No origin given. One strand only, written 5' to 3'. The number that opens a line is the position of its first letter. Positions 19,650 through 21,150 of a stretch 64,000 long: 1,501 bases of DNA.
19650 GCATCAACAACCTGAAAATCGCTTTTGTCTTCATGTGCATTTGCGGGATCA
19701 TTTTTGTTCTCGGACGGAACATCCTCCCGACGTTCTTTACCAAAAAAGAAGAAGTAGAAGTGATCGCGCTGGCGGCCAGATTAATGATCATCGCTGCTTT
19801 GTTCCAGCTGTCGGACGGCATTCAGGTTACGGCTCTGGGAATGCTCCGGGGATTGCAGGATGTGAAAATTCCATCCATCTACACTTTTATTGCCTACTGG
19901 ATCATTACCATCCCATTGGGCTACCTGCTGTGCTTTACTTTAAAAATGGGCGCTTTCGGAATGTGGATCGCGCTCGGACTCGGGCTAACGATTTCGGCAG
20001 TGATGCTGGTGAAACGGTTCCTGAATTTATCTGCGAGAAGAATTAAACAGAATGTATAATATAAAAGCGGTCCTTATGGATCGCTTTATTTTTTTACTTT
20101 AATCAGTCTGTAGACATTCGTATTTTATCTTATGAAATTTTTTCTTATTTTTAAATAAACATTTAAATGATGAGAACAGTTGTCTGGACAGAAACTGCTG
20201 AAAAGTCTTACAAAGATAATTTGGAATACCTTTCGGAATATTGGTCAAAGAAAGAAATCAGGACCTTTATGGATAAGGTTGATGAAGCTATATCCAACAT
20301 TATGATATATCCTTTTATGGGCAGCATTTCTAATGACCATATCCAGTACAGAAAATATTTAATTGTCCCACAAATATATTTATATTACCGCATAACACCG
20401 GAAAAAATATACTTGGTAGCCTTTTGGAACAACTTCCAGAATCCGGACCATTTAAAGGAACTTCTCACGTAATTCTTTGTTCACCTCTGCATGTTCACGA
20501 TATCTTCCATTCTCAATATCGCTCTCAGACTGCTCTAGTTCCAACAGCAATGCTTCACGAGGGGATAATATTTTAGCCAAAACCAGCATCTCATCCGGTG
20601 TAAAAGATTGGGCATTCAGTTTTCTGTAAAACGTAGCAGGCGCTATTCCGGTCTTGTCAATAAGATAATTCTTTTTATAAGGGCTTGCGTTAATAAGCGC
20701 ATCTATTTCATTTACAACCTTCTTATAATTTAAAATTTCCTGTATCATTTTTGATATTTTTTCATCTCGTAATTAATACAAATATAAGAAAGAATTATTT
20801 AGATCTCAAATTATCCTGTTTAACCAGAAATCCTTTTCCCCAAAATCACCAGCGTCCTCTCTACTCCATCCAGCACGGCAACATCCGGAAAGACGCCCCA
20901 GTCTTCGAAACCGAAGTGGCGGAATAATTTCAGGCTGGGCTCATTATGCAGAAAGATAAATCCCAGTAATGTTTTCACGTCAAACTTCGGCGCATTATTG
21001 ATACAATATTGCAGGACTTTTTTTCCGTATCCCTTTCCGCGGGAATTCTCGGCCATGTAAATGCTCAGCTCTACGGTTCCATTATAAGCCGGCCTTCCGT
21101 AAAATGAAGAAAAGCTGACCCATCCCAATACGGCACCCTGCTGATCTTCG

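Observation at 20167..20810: Convergently transcribed RelE/ParE toxin and antitoxin-like gene with a 21-nt 3' overlap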

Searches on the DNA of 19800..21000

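Call 60: search_rna_families(source=window, start=19800, end=21000, threshold=evalue, max_evalue=1)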
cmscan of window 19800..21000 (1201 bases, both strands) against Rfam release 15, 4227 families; matches with E-value up to 1: 2.
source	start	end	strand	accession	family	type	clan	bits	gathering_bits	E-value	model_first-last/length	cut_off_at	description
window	20048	20106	+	RF01938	mir-1251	Gene; miRNA;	-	18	81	0.64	1-66/66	no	mir-1251 microRNA precursor family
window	20058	20092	+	RF00126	ryfA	Gene; sRNA;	-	14.3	80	0.56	144-181/296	no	ryfA RNA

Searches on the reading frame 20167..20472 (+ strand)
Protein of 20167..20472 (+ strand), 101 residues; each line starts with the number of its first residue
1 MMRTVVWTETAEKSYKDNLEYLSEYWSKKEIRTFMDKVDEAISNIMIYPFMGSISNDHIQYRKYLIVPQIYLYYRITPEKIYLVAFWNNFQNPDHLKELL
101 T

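Call 3: search_protein_families(library=pfam, proteins=[window:20167-20472:+], max_evalue=1)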
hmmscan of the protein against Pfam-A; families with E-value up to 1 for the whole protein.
window:20167-20472:+ (101 aa): 1 family
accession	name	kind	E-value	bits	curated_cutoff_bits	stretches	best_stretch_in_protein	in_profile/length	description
PF05016.21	ParE_toxin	-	1.7e-06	28.9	23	1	5-87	1-83/89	ParE toxin of type II toxin-antitoxin system, parDE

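Call 4: search_protein_families(library=ncbifam, proteins=[window:20167-20472:+], max_evalue=1)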
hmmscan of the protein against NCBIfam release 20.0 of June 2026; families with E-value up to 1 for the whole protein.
window:20167-20472:+ (101 aa): 1 family
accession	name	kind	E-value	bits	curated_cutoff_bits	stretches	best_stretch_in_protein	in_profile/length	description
TIGR00542.1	hxl6Piso_put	equivalog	0.11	11.8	272.15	1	12-76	128-183/279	L-ribulose-5-phosphate 3-epimerase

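Call 73: search_dna_similar(query=window:20167-20472:+, collection=plasmids, mode=protein, max_evalue=1e-8, max_rows=15)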
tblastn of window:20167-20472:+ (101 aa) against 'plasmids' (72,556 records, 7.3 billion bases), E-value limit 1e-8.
No match.

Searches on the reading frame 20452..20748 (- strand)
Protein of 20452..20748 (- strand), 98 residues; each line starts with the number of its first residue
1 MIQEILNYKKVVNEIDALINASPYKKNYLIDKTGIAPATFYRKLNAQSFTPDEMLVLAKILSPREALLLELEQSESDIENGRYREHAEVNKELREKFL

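Call 3: search_protein_families(library=pfam, proteins=[window:20452-20748:-], max_evalue=1)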
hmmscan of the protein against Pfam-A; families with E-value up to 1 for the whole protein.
window:20452-20748:- (98 aa): 3 families
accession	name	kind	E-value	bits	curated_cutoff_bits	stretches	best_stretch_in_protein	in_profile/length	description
PF02796.21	HTH_7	-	0.00079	19.9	23.8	1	12-47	11-45/45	Helix-turn-helix domain of resolvase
PF13443.12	HTH_26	-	0.02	15.6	22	1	16-66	3-55/63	Cro/C1-type HTH DNA-binding domain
PF13433.12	Peripla_BP_5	-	0.1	12.1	27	1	10-83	179-247/363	Periplasmic binding protein domain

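Call 4: search_protein_families(library=ncbifam, proteins=[window:20452-20748:-], max_evalue=1)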
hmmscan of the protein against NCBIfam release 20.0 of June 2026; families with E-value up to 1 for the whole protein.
window:20452-20748:- (98 aa): 0 families

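Call 11: find_homologous_proteins(query=window:20452-20748:-)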
Query window:20452-20748:- (98 aa): 5 proteins with E <= 0.001 among 8 candidates.
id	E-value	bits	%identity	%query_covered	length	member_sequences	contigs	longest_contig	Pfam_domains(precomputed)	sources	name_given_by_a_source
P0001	4.6e-53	195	97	100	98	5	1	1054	-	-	-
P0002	4.9e-45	169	82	100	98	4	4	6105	-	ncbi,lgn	-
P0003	8.4e-43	162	82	100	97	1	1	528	-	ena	-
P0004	1.9e-42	161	79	100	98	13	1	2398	-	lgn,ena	-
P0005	7.7e-25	105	52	100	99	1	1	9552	-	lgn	-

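Call 37: find_encoding_contigs(protein=P0002, flank=2500, max_places=4)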
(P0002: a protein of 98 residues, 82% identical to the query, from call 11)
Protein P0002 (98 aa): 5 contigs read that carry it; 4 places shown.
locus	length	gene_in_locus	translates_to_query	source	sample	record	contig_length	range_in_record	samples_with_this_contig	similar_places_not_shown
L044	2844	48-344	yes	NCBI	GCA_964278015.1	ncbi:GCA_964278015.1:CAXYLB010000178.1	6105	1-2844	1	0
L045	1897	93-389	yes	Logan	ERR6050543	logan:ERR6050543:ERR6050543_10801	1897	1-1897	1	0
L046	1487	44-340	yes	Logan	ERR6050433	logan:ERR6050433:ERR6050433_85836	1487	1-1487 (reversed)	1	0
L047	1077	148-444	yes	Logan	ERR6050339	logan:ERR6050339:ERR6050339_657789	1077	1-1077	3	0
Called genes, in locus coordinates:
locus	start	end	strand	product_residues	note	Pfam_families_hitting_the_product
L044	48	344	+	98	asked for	-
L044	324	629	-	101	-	-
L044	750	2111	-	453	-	PF01554:MatE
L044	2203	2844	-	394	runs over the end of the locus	PF00072:Response_reg, PF00158:Sigma54_activat, PF14532:Sigma54_activ_2, PF00004:AAA (weak), PF07728:AAA_5 (weak), PF25601:AAA_lid_14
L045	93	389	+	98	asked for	-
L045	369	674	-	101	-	-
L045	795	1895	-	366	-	?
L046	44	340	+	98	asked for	-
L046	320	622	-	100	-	-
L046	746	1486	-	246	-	?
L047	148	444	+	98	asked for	-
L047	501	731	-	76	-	-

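Call 38: find_encoding_contigs(protein=P0005, flank=2500, max_places=3)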
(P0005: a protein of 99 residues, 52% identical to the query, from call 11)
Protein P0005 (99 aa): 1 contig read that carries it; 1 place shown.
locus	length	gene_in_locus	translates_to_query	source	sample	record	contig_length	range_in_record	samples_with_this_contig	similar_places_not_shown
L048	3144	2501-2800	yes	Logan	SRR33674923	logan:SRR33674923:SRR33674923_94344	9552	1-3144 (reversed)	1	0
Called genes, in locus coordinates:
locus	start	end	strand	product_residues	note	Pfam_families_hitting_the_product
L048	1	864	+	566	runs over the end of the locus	PF00082:Peptidase_S8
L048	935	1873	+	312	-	PF00478:IMPDH, PF03060:NMO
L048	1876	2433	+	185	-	PF04542:Sigma70_r2, PF04545:Sigma70_r4, PF08281:Sigma70_r4_2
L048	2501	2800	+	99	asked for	-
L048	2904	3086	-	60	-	-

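Call 74: search_dna_similar(query=window:20452-20748:-, collection=plasmids, mode=protein, max_evalue=0.000001, max_rows=15)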
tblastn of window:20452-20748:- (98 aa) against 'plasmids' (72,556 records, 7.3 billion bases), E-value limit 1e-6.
No match.
